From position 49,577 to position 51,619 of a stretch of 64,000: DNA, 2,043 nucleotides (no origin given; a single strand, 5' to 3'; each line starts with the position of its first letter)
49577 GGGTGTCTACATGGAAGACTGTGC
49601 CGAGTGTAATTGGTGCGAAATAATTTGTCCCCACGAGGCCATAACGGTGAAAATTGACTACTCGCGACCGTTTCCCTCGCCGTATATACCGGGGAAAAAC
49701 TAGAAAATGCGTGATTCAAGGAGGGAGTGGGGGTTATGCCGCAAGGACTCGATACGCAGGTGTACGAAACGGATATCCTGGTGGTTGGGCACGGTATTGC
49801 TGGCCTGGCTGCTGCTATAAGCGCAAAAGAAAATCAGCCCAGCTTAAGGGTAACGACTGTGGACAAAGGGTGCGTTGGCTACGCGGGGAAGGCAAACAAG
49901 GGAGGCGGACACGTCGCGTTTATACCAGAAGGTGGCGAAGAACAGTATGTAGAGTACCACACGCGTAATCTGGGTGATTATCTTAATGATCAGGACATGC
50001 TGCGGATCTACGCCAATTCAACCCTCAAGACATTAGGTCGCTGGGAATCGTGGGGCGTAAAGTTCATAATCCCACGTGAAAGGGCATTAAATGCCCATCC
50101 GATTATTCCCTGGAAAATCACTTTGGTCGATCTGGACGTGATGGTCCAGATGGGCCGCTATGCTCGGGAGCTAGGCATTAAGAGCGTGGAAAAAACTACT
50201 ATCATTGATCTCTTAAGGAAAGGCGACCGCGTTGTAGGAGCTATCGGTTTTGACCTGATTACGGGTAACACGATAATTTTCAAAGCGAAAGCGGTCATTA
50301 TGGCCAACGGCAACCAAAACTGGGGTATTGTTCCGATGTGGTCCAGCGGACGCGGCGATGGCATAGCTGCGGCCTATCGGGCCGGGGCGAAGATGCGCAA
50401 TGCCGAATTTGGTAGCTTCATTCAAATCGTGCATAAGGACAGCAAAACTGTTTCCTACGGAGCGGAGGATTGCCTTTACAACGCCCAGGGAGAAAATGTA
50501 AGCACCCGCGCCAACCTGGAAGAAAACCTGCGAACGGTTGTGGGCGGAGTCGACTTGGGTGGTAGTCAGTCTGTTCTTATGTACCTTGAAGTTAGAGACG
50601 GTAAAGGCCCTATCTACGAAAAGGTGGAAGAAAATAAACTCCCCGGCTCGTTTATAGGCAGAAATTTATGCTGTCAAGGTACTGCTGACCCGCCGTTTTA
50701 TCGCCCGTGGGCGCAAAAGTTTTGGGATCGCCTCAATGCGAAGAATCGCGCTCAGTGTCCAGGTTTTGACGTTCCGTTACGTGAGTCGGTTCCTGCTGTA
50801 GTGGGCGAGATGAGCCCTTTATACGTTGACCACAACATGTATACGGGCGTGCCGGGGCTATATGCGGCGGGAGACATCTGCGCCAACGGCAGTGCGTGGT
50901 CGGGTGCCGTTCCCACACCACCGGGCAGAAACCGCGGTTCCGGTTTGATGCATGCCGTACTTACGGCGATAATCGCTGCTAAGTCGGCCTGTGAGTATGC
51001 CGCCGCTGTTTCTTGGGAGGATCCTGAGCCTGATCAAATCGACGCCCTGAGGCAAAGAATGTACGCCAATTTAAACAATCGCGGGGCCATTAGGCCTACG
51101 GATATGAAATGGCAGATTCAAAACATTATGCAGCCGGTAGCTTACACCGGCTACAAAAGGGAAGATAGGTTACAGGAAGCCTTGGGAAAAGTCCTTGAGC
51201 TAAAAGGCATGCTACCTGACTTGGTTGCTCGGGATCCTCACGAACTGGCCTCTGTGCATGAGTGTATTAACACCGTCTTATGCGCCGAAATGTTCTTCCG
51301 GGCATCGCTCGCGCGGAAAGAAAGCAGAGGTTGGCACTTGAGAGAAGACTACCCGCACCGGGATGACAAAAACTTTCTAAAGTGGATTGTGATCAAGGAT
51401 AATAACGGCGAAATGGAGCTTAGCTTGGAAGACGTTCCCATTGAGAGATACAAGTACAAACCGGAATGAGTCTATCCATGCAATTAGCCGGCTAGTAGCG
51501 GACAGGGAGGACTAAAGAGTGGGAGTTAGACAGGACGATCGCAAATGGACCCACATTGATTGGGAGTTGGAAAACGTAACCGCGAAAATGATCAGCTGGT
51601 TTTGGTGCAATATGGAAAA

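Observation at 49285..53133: AprB/AprA-like redox pair + PhlG-like C-C hydrolase + LysR: candidate undescribed anaerobic polyphenol-catabolism cassette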

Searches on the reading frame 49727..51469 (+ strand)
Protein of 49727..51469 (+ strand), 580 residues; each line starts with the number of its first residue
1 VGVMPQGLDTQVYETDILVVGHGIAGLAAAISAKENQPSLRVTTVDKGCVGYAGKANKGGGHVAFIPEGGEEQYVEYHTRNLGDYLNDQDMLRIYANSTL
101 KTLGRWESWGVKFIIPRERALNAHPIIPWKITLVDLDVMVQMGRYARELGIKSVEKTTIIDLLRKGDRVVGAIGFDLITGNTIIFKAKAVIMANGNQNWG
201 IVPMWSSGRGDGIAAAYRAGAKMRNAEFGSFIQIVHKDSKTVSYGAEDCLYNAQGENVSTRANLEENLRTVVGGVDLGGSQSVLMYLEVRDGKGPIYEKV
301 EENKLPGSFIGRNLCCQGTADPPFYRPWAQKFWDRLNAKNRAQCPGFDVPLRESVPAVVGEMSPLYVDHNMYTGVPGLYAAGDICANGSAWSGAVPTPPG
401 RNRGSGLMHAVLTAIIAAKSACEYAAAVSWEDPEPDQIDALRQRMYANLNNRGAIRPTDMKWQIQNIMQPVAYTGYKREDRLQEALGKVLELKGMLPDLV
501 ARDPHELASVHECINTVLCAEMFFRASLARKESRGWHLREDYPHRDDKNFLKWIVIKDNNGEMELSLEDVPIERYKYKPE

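Call 3: search_protein_families(library=pfam, proteins=[window:49727-51469:+], max_evalue=0.01)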
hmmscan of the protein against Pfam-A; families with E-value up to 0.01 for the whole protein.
window:49727-51469:+ (580 aa): 4 families
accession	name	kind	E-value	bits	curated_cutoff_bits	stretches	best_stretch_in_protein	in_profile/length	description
PF02910.25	Succ_DH_flav_C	-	2.6e-19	69.9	20.8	1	464-579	4-125/130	Fumarate reductase flavoprotein C-term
PF00890.30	FAD_binding_2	-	4.2e-16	59.6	20.4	1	16-387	1-401/414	FAD binding domain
PF07992.20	Pyr_redox_2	-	8.3e-08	32.4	26.1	1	16-71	2-57/291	Pyridine nucleotide-disulphide oxidoreductase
PF01266.30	DAO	-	2.6e-07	31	27.9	1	16-197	1-205/353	FAD dependent oxidoreductase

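Call 4: search_protein_families(library=ncbifam, proteins=[window:49727-51469:+], max_evalue=0.01)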
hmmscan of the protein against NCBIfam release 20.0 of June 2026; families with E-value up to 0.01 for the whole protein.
window:49727-51469:+ (580 aa): 40 families (the best 25 are shown)
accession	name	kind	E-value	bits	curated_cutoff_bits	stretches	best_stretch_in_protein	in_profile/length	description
NF006131.0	PRK08275.1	equivalog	9.1e-54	182.7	587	1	9-566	5-548/577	fumarate reductase/succinate dehydrogenase flavoprotein subunit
NF004900.0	PRK06263.1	equivalog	8.9e-43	146.7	718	2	10-228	3-230/546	fumarate reductase (CoM/CoB) subunit TfrA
NF004724.0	PRK06069.1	subfamily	3.1e-39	134.6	826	2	372-576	368-571/577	succinate dehydrogenase/fumarate reductase flavoprotein subunit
TIGR01812.1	sdhA_frdA_Gneg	subfamily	6.4e-39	133.9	567.3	2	16-231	1-226/568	succinate dehydrogenase or fumarate reductase, flavoprotein subunit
NF005331.0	PRK06854.1-2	equivalog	1.8e-38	132.4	557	2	355-574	342-556/563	adenylyl-sulfate reductase subunit alpha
NF005866.0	PRK07803.1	equivalog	4.3e-34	117.7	819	3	362-569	391-595/631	fumarate reductase/succinate dehydrogenase flavoprotein subunit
TIGR01176.1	fum_red_Fp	equivalog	5.6e-33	114.4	932.7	2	350-576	348-573/580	fumarate reductase (quinol) flavoprotein subunit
NF042982.1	MFR_Fp_SdhA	equivalog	1.2e-32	113.2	1100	2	370-577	401-608/612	8-methylmenaquinol:fumarate reductase flavoprotein subunit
NF006686.0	PRK09231.1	equivalog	1.2e-32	113.2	854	2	11-230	2-231/598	fumarate reductase (quinol) flavoprotein subunit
TIGR01816.1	sdhA_forward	equivalog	6e-29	100.6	727.35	3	372-570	369-567/584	succinate dehydrogenase flavoprotein subunit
NF004613.0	PRK05945.1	equivalog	2.3e-26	92.6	824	2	404-577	392-570/575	succinate dehydrogenase/fumarate reductase flavoprotein subunit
NF010374.0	PRK13800.1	equivalog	3.8e-26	91.6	1196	1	5-567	4-554/898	fumarate reductase/succinate dehydrogenase flavoprotein subunit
NF005037.0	PRK06452.1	equivalog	6.4e-26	91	862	2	14-235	5-237/566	succinate dehydrogenase flavoprotein subunit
TIGR00551.1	nadB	equivalog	2.6e-22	79.2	452.75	2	14-231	2-224/489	L-aspartate oxidase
NF006392.0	PRK08641.1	equivalog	6.7e-22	77.8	855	1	354-573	347-570/593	succinate dehydrogenase flavoprotein subunit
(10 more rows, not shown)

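Call 9: search_solved_structures(query=window:49727-51469:+, max_evalue=0.001)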
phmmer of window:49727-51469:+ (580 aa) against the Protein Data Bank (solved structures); distinct sequences matched with E-value up to 0.001: 36.
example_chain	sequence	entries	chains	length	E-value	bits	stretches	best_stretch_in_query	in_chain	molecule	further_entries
8a8o_A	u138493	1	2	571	6.7e-22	80.9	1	9-569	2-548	Alpha-subunit of the PAPS reductase from Methanothermococcus thermolithotrophicus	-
2fja_A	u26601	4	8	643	7.2e-22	80.8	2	358-572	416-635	adenylylsulfate reductase, subunit A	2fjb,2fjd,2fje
1jnr_A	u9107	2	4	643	8.8e-22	80.5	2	358-572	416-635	adenylylsulfate reductase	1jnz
6lum_A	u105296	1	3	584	3.6e-20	75.2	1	374-579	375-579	Succinate dehydrogenase subunit A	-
7d6v_A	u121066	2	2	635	7.3e-20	74.2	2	140-231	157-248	Succinate dehydrogenase subunit A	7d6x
3p4p_A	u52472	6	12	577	2.9e-18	68.9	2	11-230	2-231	Fumarate reductase flavoprotein subunit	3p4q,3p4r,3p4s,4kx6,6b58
5vpn_A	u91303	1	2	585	3e-18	68.8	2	11-230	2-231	Fumarate reductase flavoprotein subunit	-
2b76_A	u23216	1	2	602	3.3e-18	68.7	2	11-230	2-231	Fumarate reductase flavoprotein subunit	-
1kf6_A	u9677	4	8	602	3.3e-18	68.7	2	11-230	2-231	FUMARATE REDUCTASE FLAVOPROTEIN | Fumarate reductase flavoprotein subunit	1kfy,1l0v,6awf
3cir_A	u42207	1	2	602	3.4e-18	68.7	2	11-230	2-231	Fumarate reductase flavoprotein subunit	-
1e7p_A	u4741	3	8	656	6.5e-12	47.9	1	402-563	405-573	Fumarate reductase flavoprotein subunit | QUINOL-FUMARATE REDUCTASE FLAVOPROTEIN SUBUNIT A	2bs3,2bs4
2bs2_A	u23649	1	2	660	6.7e-12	47.9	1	402-563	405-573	QUINOL-FUMARATE REDUCTASE FLAVOPROTEIN SUBUNIT A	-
1qlb_A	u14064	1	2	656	1.2e-11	47.1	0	404-563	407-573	FUMARATE REDUCTASE FLAVOPROTEIN SUBUNIT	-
9lig_A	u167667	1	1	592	1.4e-11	46.8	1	455-554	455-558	Succinate dehydrogenase [ubiquinone] flavoprotein subunit, mitochondrial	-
9kps_A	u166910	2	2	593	1.4e-11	46.8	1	455-554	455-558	Succinate dehydrogenase [ubiquinone] flavoprotein subunit, mitochondrial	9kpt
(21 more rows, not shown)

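Call 35: find_homologous_proteins(query=window:49727-51469:+, max_evalue=1e-10)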
Query window:49727-51469:+ (580 aa): 1281 proteins with E <= 1e-10 among 8000 candidates; the best 120 are listed.
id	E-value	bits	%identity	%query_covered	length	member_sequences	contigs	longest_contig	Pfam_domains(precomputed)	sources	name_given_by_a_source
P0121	0.0e+0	1144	100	84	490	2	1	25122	PF00890.31,PF02910.26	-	-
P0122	1.4e-271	920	69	98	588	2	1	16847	PF01266.31,PF00890.31,PF07992.21,PF02910.26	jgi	-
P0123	5.1e-270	915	69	98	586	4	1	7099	PF01266.31,PF00890.31,PF07992.21,PF02910.26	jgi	jgi:succinate dehydrogenase / fumarate reductase flavoprotein subunit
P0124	2.9e-259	880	67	99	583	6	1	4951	PF01266.31,PF00890.31,PF07992.21,PF02910.26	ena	-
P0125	1.2e-252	858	66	98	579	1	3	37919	PF01266.31,PF00890.31,PF07992.21,PF02910.26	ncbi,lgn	-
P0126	1.4e-252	858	64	99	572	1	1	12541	PF01266.31,PF00890.31,PF07992.21,PF02910.26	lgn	-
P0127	4.8e-250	849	64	98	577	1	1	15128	PF00890.31,PF07992.21,PF02910.26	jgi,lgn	jgi:succinate dehydrogenase/fumarate reductase flavoprotein subunit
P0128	1.5e-249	848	63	98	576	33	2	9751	PF01946.24,PF01266.31,PF00890.31,PF07992.21,PF03486.21,PF02910.26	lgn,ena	-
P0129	2.6e-248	843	64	98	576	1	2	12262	PF00890.31,PF07992.21,PF02910.26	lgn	-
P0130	4.8e-247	839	63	99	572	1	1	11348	PF01266.31,PF00890.31,PF07992.21,PF02910.26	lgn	-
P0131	1.2e-244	831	62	99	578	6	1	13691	PF01266.31,PF00890.31,PF07992.21,PF02910.26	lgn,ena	-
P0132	3.6e-244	830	63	98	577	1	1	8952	PF01266.31,PF00890.31,PF02910.26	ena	-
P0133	6.3e-241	819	62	99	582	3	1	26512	PF01266.31,PF00890.31,PF07992.21,PF03486.21,PF02910.26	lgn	-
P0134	2.3e-240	817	64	98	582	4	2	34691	PF01266.31,PF00890.31,PF07992.21,PF02910.26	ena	-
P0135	7.2e-238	809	62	99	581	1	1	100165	PF01266.31,PF00890.31,PF07992.21,PF02910.26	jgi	-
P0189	4.3e-192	658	52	98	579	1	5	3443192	PF01946.24,PF01266.31,PF00890.31,PF07992.21,PF02910.26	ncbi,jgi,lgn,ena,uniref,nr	ncbi:MAG: SdhA [Holophagaceae bacterium]|uniref:FAD-dependent oxidoreductase n=1 Tax=Holophaga foeti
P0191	8.0e-191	654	53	98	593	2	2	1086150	PF01946.24,PF01266.31,PF00890.31,PF07992.21,PF03486.21,PF02910.26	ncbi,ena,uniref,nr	ncbi:succinate dehydrogenase/fumarate reductase flavoprotein subunit [Vibrio sp. HA2012]|uniref:FAD-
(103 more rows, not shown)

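Call 36: find_encoding_contigs(protein=P0189, flank=9000, max_places=2)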
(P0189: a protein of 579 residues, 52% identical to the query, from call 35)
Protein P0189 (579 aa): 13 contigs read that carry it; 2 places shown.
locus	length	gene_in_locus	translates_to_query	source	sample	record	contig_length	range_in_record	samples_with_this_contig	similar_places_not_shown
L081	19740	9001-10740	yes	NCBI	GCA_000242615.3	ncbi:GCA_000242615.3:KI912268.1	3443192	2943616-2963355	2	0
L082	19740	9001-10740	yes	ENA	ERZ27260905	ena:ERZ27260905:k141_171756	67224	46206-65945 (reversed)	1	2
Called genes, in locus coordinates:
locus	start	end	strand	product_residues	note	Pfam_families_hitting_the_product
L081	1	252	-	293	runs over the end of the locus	PF02569:Pantoate_ligase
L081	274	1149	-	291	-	PF02548:Pantoate_transf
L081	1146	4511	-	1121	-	PF13191:AAA_16 (weak)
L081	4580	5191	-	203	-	PF02545:Maf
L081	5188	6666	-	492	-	PF00795:CN_hydrolase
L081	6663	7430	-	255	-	PF00588:SpoU_methylase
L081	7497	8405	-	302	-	PF12852:Cupin_6, PF12833:HTH_18, PF00165:HTH_AraC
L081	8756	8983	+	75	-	PF12797:Fer4_2 (faint), PF12837:Fer4_6 (faint), PF13237:Fer4_10 (faint), PF14697:Fer4_21, PF12838:Fer4_7, PF13187:Fer4_9 (weak), PF00037:Fer4 (weak)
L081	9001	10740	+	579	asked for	PF00890:FAD_binding_2, PF01266:DAO (faint), PF01946:Thi4 (weak), PF07992:Pyr_redox_2 (faint), PF02910:Succ_DH_flav_C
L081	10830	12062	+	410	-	PF00083:Sugar_tr, PF07690:MFS_1, PF13347:MFS_2, PF06609:TRI12 (faint), PF07690:MFS_1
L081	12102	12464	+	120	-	PF01855:POR_N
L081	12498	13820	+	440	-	PF08309:LVIVD (faint)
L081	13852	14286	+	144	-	PF00903:Glyoxalase, PF13468:Glyoxalase_3 (weak), PF13669:Glyoxalase_4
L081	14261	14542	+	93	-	-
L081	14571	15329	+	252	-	PF00132:Hexapep, PF14602:Hexapep_2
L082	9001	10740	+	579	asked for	PF00890:FAD_binding_2, PF01266:DAO (faint), PF01946:Thi4 (weak), PF07992:Pyr_redox_2 (faint), PF02910:Succ_DH_flav_C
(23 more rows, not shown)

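Call 37: find_encoding_contigs(protein=P0191, flank=9000, max_places=2)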
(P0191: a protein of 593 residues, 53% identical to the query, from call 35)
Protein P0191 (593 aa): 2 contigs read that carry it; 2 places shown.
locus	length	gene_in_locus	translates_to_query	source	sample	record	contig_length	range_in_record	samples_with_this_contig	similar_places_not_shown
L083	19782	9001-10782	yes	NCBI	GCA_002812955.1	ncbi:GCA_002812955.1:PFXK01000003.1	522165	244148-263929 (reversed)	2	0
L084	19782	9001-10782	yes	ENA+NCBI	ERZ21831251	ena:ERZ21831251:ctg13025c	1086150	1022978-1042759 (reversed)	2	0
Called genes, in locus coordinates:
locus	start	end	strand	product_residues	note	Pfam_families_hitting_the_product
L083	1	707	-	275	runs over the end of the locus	PF18232:Chalcone_N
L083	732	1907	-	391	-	PF07690:MFS_1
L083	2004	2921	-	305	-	PF13557:Phenol_MetA_deg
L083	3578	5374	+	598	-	PF01855:POR_N, PF12837:Fer4_6 (faint), PF02775:TPP_enzyme_C, PF00037:Fer4 (faint)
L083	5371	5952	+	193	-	PF01558:POR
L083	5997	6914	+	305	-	PF01515:PTA_PTB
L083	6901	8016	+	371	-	PF00871:Acetate_kinase, PF00480:ROK (weak), PF01869:BcrAD_BadFG (weak)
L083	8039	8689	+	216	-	-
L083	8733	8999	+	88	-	PF12797:Fer4_2 (faint), PF12837:Fer4_6 (faint), PF12838:Fer4_7 (faint), PF13237:Fer4_10 (faint), PF00037:Fer4 (faint), PF13187:Fer4_9 (weak), PF14697:Fer4_21 (faint)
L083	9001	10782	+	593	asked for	PF00890:FAD_binding_2, PF01266:DAO (faint), PF01946:Thi4 (weak), PF03486:HI0933_like, PF07992:Pyr_redox_2 (faint), PF02910:Succ_DH_flav_C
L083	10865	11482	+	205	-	PF18089:DAPG_hydrolase (faint)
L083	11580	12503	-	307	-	PF00126:HTH_1, PF03466:LysR_substrate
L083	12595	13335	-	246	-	PF01925:TauE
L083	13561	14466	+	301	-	PF18030:Rimk_N, PF14397:ATPgrasp_ST (faint), PF02655:ATP-grasp_3, PF02955:GSH-S_ATP, PF08443:RimK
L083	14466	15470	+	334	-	PF24827:AstE_AspA_cat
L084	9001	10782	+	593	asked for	PF00890:FAD_binding_2, PF01266:DAO (faint), PF01946:Thi4 (weak), PF03486:HI0933_like, PF07992:Pyr_redox_2 (faint), PF02910:Succ_DH_flav_C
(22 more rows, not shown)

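Call 38: search_solved_structures(query=window:49727-51469:+, max_evalue=1e-17, show_alignments=3)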
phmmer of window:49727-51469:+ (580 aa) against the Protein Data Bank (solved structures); distinct sequences matched with E-value up to 1e-17: 10.
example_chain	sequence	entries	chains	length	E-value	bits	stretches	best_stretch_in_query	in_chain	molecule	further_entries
8a8o_A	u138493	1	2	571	6.7e-22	80.9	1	9-569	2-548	Alpha-subunit of the PAPS reductase from Methanothermococcus thermolithotrophicus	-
2fja_A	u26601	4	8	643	7.2e-22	80.8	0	358-572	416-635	adenylylsulfate reductase, subunit A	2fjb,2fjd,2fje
1jnr_A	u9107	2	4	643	8.8e-22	80.5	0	358-572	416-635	adenylylsulfate reductase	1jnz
6lum_A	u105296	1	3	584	3.6e-20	75.2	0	374-579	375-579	Succinate dehydrogenase subunit A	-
7d6v_A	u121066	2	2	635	7.3e-20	74.2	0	140-231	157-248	Succinate dehydrogenase subunit A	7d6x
3p4p_A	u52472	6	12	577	2.9e-18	68.9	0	11-230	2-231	Fumarate reductase flavoprotein subunit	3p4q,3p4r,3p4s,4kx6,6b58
5vpn_A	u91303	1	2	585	3e-18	68.8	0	11-230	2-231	Fumarate reductase flavoprotein subunit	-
2b76_A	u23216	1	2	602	3.3e-18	68.7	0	11-230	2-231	Fumarate reductase flavoprotein subunit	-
1kf6_A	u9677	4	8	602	3.3e-18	68.7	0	11-230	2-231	FUMARATE REDUCTASE FLAVOPROTEIN | Fumarate reductase flavoprotein subunit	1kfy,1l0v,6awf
3cir_A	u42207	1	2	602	3.4e-18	68.7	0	11-230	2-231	Fumarate reductase flavoprotein subunit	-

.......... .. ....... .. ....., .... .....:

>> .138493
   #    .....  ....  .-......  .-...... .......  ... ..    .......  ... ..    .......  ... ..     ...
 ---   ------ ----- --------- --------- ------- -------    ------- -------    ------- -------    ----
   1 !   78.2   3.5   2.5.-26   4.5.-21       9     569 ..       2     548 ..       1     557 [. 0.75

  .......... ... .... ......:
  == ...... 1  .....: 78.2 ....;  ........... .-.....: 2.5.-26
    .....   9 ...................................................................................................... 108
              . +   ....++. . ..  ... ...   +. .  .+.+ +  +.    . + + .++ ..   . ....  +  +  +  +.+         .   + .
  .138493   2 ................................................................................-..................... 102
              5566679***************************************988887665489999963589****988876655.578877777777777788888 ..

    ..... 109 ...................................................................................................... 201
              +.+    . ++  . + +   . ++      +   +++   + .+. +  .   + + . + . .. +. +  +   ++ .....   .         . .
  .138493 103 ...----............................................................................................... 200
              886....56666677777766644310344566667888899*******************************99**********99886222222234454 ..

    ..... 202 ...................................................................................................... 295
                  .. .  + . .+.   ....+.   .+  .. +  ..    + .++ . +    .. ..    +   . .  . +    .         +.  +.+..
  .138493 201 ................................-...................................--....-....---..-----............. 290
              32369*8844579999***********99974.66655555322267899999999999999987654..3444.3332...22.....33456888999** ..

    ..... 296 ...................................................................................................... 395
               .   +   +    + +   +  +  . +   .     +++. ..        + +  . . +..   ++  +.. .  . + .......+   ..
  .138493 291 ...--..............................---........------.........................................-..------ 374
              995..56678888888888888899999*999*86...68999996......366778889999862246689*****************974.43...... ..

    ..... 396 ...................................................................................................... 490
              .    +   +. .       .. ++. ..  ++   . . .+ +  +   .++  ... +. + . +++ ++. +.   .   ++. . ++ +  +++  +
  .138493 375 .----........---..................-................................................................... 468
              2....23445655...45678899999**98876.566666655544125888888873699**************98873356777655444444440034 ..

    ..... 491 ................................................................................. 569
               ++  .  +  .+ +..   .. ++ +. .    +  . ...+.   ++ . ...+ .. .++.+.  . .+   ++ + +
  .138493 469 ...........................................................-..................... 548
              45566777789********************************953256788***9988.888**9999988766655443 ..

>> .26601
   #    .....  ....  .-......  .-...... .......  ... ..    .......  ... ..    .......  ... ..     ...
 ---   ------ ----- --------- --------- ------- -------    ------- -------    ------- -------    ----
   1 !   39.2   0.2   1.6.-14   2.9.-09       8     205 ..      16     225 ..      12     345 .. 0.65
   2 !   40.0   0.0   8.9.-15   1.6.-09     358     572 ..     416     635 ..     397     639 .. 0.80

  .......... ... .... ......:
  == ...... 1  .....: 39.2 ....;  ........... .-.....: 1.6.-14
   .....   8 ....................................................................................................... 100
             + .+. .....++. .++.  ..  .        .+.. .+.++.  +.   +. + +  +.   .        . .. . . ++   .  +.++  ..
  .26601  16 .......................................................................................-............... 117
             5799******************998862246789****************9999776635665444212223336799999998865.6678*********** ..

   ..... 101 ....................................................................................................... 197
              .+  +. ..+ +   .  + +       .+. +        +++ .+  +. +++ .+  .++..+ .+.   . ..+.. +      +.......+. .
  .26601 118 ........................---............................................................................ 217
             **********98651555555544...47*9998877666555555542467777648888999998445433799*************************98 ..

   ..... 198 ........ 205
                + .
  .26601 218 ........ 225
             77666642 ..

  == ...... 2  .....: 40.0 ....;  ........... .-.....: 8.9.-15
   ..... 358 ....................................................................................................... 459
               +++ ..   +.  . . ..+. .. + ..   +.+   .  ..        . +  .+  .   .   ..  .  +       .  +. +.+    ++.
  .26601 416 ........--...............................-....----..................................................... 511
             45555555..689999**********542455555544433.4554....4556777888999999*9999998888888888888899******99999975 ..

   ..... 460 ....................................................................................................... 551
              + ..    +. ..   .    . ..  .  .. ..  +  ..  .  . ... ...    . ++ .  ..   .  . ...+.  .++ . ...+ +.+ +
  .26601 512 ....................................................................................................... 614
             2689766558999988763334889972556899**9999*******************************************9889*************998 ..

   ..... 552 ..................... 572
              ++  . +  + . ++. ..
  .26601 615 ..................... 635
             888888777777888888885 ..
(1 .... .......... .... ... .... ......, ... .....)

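Call 94: predict_structure(alignment_id=A4)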
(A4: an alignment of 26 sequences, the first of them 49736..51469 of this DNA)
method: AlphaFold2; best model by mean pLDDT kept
length: 577 residues; sequences in the alignment: 26
mean_pLDDT: 85.5   pTM: 0.90
mean pLDDT of the five models: 85.5, 84.0, 83.9, 81.5, 80.5
residues with pLDDT >= 90: 282; 70-90: 225; 50-70: 53; < 50: 17
segments of 3 or more residues with pLDDT < 50: 1-3, 269-274, 390-397
pLDDT, mean of each block of 10 residues (from residue 1): 69 96 96 98 87 69 91 77 84 94 92 84 80 90 97 95 96 94 97 66 70 94 73 81 87 78 57 59 89 92 84 82 86 83 84 75 93 94 71 50 88 98 95 94 88 89 85 89 97 93 91 91 89 79 84 92 92 86
secondary structure, 60 per line:
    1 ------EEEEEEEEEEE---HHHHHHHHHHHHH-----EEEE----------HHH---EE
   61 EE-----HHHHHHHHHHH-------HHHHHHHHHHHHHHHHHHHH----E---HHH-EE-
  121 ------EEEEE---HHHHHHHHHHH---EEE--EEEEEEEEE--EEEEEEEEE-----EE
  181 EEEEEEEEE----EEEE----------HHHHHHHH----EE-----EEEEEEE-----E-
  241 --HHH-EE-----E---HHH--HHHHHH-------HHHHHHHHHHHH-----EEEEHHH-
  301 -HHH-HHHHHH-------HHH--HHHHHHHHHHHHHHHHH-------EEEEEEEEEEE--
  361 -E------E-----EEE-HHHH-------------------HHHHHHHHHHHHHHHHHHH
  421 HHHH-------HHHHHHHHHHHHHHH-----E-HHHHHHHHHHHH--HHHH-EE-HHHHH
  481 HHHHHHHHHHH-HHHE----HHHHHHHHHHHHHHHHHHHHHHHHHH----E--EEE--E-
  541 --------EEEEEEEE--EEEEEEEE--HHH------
elements in order: E7-17 H21-33 E39-42 E59-62 H68-78 H86-105 E127-131 H135-145 E149-151 E154-162 E165-173 E179-189 E194-197 H208-215 E227-233 H263-268 H276-287 E293-296 H306-311 H324-340 E348-358 E375-377 H379-382 H402-424 H432-446 H454-465 H468-471 H476-491 H501-526 E534-536 E549-556 E559-566
